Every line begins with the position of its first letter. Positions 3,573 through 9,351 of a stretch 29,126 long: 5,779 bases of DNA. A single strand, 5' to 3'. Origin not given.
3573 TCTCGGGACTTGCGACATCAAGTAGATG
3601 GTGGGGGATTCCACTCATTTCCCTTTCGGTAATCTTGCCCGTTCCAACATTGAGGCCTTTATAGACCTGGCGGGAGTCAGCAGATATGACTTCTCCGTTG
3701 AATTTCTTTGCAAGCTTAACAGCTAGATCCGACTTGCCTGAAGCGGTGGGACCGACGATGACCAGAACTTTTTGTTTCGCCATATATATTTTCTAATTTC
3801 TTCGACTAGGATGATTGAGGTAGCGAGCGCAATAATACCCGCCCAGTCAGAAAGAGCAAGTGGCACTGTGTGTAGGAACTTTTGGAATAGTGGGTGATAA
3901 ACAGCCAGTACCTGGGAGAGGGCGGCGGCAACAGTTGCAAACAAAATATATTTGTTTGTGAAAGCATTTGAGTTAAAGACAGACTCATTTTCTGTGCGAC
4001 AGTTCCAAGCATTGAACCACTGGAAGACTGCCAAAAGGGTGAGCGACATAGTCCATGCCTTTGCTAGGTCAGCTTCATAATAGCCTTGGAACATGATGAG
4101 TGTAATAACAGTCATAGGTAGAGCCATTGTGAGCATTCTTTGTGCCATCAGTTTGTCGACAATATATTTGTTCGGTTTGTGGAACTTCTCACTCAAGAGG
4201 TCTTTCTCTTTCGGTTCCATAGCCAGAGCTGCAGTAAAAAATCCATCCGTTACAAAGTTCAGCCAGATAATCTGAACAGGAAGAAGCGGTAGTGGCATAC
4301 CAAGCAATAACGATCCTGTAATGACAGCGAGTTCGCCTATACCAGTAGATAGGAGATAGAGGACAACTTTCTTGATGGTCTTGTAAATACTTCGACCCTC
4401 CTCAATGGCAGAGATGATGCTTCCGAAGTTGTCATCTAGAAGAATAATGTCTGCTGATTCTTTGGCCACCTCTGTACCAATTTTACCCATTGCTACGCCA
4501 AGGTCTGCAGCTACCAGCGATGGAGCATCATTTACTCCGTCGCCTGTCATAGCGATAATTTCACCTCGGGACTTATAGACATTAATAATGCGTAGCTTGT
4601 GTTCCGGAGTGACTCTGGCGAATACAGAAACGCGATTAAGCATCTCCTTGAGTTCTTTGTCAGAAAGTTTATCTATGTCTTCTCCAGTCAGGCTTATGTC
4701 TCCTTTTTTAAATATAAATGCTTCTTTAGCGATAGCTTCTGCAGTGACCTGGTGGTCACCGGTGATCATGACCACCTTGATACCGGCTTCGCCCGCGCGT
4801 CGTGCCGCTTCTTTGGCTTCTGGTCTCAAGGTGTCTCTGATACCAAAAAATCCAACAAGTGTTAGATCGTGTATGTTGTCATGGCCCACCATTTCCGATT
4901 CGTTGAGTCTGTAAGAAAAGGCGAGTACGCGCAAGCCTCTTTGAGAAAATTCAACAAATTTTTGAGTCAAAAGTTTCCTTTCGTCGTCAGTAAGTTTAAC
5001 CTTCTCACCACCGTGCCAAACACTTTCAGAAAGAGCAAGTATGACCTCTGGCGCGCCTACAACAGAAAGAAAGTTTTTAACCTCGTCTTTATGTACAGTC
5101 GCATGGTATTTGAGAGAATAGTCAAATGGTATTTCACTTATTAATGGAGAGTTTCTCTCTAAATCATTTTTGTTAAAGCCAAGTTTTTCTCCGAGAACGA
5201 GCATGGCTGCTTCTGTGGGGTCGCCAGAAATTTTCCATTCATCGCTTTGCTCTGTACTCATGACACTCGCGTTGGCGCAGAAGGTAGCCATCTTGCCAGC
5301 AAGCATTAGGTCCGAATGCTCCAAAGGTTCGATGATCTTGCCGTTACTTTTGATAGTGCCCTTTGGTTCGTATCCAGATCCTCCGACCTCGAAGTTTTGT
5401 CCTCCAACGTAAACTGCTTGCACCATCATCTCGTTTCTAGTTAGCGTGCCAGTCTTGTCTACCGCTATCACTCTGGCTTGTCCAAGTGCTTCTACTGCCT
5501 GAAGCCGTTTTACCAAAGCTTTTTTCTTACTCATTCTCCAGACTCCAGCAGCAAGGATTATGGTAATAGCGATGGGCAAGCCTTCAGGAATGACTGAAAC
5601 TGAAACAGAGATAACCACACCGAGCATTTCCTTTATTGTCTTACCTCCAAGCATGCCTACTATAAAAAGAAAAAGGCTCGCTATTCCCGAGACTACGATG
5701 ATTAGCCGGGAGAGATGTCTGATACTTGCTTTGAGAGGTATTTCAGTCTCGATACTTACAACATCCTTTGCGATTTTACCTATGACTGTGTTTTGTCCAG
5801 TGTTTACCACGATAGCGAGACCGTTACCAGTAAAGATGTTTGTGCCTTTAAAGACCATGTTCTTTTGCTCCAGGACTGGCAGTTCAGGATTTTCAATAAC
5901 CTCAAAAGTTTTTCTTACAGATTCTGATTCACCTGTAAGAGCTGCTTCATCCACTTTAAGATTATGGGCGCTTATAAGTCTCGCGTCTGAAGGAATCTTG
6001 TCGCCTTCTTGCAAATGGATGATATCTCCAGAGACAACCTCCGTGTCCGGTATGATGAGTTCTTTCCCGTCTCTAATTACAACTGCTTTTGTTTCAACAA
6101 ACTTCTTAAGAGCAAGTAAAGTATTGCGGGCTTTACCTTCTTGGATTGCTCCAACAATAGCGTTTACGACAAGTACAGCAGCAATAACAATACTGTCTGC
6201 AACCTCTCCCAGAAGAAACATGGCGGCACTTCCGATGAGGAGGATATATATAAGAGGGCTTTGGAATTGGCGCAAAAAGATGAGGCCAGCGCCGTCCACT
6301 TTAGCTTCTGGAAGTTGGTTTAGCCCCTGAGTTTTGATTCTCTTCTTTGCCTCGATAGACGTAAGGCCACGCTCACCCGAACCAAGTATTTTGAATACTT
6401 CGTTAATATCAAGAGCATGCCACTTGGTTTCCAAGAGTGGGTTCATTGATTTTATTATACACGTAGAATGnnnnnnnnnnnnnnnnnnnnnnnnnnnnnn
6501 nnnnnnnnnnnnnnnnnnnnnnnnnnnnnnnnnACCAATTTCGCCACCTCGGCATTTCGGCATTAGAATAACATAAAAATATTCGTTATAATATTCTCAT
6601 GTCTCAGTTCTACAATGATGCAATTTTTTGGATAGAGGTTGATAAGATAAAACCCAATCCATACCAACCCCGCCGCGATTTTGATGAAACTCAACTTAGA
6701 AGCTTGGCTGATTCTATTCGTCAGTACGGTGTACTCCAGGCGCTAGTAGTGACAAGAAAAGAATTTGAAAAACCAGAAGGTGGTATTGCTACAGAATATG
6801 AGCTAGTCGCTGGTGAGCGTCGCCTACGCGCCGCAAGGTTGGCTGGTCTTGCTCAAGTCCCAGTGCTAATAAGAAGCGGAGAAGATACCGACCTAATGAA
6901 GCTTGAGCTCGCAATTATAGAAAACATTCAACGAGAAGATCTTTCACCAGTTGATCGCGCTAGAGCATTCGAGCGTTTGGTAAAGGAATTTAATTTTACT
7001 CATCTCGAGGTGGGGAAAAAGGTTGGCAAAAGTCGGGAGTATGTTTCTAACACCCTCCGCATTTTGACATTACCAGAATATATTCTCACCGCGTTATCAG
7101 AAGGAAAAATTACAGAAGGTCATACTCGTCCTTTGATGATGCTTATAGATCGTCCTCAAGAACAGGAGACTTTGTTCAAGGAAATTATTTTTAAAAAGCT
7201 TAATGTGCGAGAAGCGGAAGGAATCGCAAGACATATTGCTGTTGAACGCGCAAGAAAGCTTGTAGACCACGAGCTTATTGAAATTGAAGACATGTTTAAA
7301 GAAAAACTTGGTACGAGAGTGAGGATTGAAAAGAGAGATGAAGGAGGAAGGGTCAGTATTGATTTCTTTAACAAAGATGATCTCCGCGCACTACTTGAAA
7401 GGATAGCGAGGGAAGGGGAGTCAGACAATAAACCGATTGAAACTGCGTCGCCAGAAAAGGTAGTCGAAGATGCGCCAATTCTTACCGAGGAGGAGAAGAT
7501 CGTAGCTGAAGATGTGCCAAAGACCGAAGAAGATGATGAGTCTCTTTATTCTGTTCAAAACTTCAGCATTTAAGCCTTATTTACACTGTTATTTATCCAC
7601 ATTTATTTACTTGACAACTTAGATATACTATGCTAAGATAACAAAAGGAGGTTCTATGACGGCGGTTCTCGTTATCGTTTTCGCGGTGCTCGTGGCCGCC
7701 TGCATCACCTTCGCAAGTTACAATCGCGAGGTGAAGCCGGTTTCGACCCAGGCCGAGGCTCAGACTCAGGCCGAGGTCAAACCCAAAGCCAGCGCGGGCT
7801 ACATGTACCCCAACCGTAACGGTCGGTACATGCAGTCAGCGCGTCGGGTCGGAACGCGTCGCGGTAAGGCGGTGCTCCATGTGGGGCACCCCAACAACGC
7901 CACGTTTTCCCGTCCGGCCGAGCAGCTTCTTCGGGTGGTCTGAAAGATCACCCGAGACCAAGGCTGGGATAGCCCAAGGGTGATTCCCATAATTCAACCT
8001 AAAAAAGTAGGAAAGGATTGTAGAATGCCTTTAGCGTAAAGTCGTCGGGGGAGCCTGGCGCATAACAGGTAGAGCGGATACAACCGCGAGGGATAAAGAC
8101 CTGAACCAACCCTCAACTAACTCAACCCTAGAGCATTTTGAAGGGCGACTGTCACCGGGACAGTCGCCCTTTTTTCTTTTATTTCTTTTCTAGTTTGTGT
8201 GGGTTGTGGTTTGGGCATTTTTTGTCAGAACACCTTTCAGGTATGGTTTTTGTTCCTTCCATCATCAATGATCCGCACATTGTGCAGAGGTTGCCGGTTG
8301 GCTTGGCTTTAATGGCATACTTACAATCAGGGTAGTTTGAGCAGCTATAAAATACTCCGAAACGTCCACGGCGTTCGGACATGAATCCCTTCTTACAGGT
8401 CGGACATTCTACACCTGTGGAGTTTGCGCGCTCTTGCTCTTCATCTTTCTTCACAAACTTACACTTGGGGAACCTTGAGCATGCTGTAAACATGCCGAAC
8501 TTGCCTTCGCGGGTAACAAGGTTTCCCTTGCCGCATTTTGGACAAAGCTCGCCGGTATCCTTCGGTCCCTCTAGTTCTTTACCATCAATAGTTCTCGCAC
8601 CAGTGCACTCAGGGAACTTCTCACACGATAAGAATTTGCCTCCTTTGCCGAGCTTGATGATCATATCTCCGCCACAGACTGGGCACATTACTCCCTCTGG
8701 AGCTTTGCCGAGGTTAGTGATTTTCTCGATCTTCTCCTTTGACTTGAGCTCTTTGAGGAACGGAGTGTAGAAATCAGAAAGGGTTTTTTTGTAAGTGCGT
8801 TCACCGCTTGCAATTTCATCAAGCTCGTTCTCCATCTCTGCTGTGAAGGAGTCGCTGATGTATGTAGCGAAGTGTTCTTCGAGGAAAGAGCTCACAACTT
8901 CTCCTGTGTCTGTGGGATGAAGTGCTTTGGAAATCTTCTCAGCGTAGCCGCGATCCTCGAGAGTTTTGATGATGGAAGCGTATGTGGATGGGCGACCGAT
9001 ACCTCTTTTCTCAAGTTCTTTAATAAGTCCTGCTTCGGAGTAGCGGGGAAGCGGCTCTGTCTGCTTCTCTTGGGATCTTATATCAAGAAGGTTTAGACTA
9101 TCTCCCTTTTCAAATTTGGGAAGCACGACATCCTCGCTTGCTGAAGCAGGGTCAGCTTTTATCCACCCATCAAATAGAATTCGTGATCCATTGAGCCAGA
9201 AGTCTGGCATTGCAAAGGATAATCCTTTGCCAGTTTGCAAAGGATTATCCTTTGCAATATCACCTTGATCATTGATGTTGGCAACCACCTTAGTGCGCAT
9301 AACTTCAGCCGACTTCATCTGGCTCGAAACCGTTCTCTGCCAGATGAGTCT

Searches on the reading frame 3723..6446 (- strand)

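Call 9: search_protein_families(library=pfam, proteins=[window:3723-6446:-])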
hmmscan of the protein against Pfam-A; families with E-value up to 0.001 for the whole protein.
window:3723-6446:- (907 aa): 6 families
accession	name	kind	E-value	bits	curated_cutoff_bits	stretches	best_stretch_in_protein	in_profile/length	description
PF00689.26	Cation_ATPase_C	-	4.1e-46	157.4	27.3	1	718-888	1-175/175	Cation transporting ATPase, C-terminus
PF00122.25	E1-E2_ATPase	-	4.4e-43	147.3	28.1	1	117-308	3-181/181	E1-E2 ATPase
PF00702.32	Hydrolase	-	4.8e-19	69.9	26.4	1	325-648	2-191/191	haloacid dehalogenase-like hydrolase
PF13246.12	Cation_ATPase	-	4e-18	65.7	21.7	1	389-474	2-89/91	Cation transport ATPase (P-type)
PF00690.31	Cation_ATPase_N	-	4e-17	62.1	20.4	1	9-74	1-67/69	Cation transporter/ATPase, N-terminus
PF08282.18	Hydrolase_3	-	2.9e-05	24.3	20.9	0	622-681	197-255/255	haloacid dehalogenase-like hydrolase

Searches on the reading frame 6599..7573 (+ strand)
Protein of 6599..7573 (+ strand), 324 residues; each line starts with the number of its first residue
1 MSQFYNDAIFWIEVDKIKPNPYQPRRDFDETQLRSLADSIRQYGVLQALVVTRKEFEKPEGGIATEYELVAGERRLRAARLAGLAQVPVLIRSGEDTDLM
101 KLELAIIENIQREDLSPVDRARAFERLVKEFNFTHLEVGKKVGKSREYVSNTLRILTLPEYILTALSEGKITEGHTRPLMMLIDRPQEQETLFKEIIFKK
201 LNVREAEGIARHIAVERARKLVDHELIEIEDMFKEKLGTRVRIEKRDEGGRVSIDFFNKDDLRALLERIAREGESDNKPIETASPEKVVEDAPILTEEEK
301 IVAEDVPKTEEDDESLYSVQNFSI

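Call 9: search_protein_families(library=pfam, proteins=[window:6599-7573:+])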
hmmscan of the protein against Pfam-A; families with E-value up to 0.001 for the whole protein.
window:6599-7573:+ (324 aa): 3 families
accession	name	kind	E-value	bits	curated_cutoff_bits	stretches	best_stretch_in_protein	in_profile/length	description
PF17762.8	HTH_ParB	-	7.6e-30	103.5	22.6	1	113-212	1-99/102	ParB HTH domain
PF02195.25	ParB_N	-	4.1e-27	94.5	26.3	1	11-111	5-95/95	ParB N-terminal domain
PF23552.2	ParB_C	-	8.6e-07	28.8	23.8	1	223-269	2-49/50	ParB dimerisation domain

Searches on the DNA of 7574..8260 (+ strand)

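Call 4: search_rna_families(source=window, start=7900, end=8260, threshold=evalue, max_evalue=10, show_alignments=6)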
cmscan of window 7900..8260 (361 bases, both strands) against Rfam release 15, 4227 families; matches with E-value up to 10: 10.
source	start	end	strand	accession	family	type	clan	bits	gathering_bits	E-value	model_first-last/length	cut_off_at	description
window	8090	8181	+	RF00558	L20_leader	Cis-reg; leader;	-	24.1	58.7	0.012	1-127/127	no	Ribosomal protein L20 leader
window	8115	8177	+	RF02871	ncS54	Gene; sRNA;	-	19.1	43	0.056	1-79/79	no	Burkholderia sRNA 54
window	8062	8184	-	RF01808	MicX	Gene; sRNA;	-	18.9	75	0.051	1-194/194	no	MicX Vibrio cholerae sRNA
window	7923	7966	-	RF00933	mir-875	Gene; miRNA;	-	14.1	84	4.2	17-57/73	no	mir-875 microRNA precursor family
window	8135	8176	+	RF04179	BTnc049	Gene; sRNA;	-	13.9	81.9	9.7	1-111/111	no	Bacteroides sRNA BTnc049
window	7977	8013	+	RF02914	DUF805b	Cis-reg;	CL00115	13.7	35.6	0.34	1-35/35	no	DUF805b RNA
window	8135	8176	+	RF03790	MIR8008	Gene; miRNA;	-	13.5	66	8.6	1-55/55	no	MIR8008 microRNA precursor family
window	8102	8184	+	RF00519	suhB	Gene; sRNA;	CL00108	12.7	41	4.9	1-77/77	no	Makes More Granules Regulator RNA (mmgR)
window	7911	8008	-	RF00434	BTE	Cis-reg;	-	12.3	45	9.7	1-99/99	no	Luteovirus cap-independent translation element (BTE)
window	7932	8068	+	RF00518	speF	Cis-reg; leader;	-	11.5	37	1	1-153/153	no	speF leader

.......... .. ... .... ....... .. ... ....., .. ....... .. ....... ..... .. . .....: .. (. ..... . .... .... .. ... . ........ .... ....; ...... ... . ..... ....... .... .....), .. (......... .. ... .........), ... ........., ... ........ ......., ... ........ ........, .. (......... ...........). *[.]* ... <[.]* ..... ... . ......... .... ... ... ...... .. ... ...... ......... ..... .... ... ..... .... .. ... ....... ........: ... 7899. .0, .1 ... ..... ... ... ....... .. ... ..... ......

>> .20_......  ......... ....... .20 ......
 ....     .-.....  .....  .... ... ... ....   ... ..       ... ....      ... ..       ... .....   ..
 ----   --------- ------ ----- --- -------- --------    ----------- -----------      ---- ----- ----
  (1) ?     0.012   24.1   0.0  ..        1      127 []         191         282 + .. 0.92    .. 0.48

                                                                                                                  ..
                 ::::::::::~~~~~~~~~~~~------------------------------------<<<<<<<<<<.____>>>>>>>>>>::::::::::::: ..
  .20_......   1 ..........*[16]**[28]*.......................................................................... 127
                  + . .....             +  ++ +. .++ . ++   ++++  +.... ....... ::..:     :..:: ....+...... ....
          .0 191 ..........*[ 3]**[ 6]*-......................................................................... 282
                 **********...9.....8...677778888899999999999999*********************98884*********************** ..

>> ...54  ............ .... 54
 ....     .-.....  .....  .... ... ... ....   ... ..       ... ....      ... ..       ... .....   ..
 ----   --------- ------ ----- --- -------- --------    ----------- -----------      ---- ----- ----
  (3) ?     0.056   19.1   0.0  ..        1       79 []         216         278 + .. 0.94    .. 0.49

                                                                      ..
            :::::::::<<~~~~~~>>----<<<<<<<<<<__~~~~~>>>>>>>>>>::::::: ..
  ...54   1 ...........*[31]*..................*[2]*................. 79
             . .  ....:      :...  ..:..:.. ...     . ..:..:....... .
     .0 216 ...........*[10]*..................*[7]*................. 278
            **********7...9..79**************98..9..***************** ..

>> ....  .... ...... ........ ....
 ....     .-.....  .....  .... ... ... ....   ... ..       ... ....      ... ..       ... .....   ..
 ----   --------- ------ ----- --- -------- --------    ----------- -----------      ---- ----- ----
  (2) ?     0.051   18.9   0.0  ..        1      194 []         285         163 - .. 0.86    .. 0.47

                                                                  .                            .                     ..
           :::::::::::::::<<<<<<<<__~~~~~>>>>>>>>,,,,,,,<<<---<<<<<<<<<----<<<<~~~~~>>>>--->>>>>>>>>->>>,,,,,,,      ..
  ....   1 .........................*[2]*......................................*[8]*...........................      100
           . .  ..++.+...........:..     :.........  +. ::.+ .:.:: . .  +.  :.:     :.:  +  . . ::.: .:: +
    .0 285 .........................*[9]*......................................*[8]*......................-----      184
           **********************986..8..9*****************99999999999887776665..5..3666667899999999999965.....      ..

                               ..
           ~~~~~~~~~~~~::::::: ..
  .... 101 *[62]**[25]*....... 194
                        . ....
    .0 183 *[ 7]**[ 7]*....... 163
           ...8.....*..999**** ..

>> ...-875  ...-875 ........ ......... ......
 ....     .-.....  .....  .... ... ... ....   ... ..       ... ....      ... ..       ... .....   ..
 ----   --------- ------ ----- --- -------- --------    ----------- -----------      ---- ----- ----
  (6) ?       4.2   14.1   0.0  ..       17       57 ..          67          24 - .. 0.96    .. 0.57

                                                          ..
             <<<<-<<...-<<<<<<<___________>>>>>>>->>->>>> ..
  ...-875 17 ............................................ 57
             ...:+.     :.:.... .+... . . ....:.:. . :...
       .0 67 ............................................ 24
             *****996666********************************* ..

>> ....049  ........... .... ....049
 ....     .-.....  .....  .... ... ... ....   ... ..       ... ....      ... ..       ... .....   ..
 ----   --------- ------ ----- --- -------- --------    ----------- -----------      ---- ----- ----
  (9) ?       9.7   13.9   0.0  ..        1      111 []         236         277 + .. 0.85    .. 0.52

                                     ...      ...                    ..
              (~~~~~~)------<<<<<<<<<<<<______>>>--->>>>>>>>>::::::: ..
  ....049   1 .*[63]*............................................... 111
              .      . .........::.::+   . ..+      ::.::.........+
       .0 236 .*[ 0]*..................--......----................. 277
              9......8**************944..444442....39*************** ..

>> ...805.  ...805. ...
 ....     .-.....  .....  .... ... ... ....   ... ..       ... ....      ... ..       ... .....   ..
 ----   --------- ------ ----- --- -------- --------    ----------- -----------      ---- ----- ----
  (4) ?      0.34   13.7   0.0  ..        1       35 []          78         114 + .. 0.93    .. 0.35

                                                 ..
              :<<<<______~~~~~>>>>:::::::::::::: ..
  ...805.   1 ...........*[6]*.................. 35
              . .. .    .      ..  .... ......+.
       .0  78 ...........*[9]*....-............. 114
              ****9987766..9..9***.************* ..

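Call 22: build_rna_model(alignment_id=A1, structure=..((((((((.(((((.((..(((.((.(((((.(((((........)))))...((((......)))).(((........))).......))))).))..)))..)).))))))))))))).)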
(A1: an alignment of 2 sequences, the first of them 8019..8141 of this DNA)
Model R1 built from alignment A1 (2 sequences, 123 columns); structure: as given.
model positions 123; base pairs 37; branch points 2; effective number of sequences 0.64; information 0.589 bits per position. Calibrated on 0.2 Mb of random sequence (short: E-values are rough).
structure used (alignment columns):
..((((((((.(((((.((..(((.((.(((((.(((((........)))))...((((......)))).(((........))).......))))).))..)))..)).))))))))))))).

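Call 31: search_dna_similar(query=window:7574-8178:+, collection=phages, mode=distant, max_evalue=0.01)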
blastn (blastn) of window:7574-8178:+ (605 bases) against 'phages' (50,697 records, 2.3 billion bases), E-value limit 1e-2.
No match.

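Call 32: search_dna_similar(query=window:7574-8178:+, collection=plasmids, mode=distant, max_evalue=0.01)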
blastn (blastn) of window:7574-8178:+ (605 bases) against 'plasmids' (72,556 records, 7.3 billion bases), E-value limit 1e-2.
No match.

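Call 36: search_rna_families(source=window, start=8010, end=8145, threshold=evalue, max_evalue=10, show_alignments=4)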
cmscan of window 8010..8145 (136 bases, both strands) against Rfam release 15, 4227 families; matches with E-value up to 10: 0.
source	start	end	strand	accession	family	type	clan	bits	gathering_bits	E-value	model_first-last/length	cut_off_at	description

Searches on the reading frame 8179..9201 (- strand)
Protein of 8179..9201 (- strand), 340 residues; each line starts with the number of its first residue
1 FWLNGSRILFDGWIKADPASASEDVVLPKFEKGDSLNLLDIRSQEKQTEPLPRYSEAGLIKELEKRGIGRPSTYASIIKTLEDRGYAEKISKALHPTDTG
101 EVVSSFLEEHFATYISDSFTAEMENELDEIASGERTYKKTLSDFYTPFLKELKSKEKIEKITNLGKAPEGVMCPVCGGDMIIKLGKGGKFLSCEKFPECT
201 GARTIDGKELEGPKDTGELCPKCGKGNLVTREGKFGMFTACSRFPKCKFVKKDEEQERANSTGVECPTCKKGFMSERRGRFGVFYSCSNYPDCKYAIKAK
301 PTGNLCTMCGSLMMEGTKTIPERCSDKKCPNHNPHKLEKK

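Call 34: find_related_loci(query=window:8179-9201:-, collection=genome_contigs, flank=1500)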
Query window:8179-9201:- (340 aa) in genome_contigs; peptide patterns used: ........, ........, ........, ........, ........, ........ (x = any residue, [..] = any of these).
599 stretches matched a pattern (row limit reached: there are more); 431 encode a relative of the query (tblastn E <= 1e-3); the best 80 are kept; 80 distinct loci.
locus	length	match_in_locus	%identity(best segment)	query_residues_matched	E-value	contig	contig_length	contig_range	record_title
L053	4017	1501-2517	86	1-339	0e+0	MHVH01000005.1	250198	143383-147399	MAG: Candidatus Zambryskibacteria bacterium RIFCSPHIGHO2_01_FULL_46_25 rifcsphigho2_01_scaffold_462, whole genome shotgu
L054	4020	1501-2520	86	1-340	0e+0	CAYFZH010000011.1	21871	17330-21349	MAG TPA_asm: uncultured Candidatus Saccharibacteria bacterium isolate ERP113451_co1_12 genome assembly, contig: NODE_273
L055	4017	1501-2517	86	1-339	0e+0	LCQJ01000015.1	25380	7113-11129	MAG: Parcubacteria group bacterium GW2011_GWA2_50_10b UY54_C0015, whole genome shotgun sequence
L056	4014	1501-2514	86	1-338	0e+0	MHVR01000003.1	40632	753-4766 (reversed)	MAG: Candidatus Zambryskibacteria bacterium RIFCSPHIGHO2_02_FULL_43_14 rifcsphigho2_02_scaffold_1063, whole genome shotg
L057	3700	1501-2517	86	1-339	0e+0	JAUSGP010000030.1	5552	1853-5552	MAG: bacterium isolate E14_metabat.bin.13 E14_k141_618718, whole genome shotgun sequence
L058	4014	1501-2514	83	1-338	0e+0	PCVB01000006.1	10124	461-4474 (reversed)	MAG: Candidatus Zambryskibacteria bacterium CG11_big_fil_rev_8_21_14_0_20_42_18 CG11_8_21_14_0.20_scaffold_4778_c, whole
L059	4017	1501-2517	84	1-339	0e+0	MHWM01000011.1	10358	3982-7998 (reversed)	MAG: Candidatus Zambryskibacteria bacterium RIFCSPLOWO2_02_FULL_39_14 rifcsplowo2_02_scaffold_23095, whole genome shotgu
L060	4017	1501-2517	82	1-339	0e+0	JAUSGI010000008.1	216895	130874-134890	MAG: bacterium isolate E14_metabat.bin.111 E14_k141_148801, whole genome shotgun sequence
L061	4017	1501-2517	82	1-339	0e+0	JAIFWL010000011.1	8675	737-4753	MAG: Candidatus Parcubacteria bacterium isolate viral-cat_46_8 PAFVLPS_2018_scaffold_39665, whole genome shotgun sequenc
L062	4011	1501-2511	82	1-337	0e+0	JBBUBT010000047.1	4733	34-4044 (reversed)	MAG: Patescibacteria group bacterium isolate H43-bin122_1 H43_bin122_1_000000000047, whole genome shotgun sequence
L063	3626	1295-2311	82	1-339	0e+0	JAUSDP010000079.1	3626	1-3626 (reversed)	MAG: bacterium isolate E14_maxbin.078_sub E14_k141_1497164, whole genome shotgun sequence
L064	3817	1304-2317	82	1-338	0e+0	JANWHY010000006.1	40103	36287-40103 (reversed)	MAG: Candidatus Paceibacterota bacterium isolate CRAIB_MAG27 c_000000072859, whole genome shotgun sequence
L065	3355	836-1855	82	1-340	0e+0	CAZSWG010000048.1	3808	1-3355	MAG TPA_asm: uncultured Candidatus Saccharibacteria bacterium isolate SRP050083_co2_394 genome assembly, contig: NODE_24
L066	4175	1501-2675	81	1-339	0e+0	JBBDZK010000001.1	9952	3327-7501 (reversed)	MAG: Parcubacteria group bacterium isolate LejiaD_47_23 Lejia_D_10140_length_9952_cov_14, whole genome shotgun sequence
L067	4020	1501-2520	82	1-340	0e+0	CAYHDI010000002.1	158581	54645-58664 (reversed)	MAG TPA_asm: uncultured Candidatus Saccharibacteria bacterium isolate ERP119705_co10_3 genome assembly, contig: NODE_25_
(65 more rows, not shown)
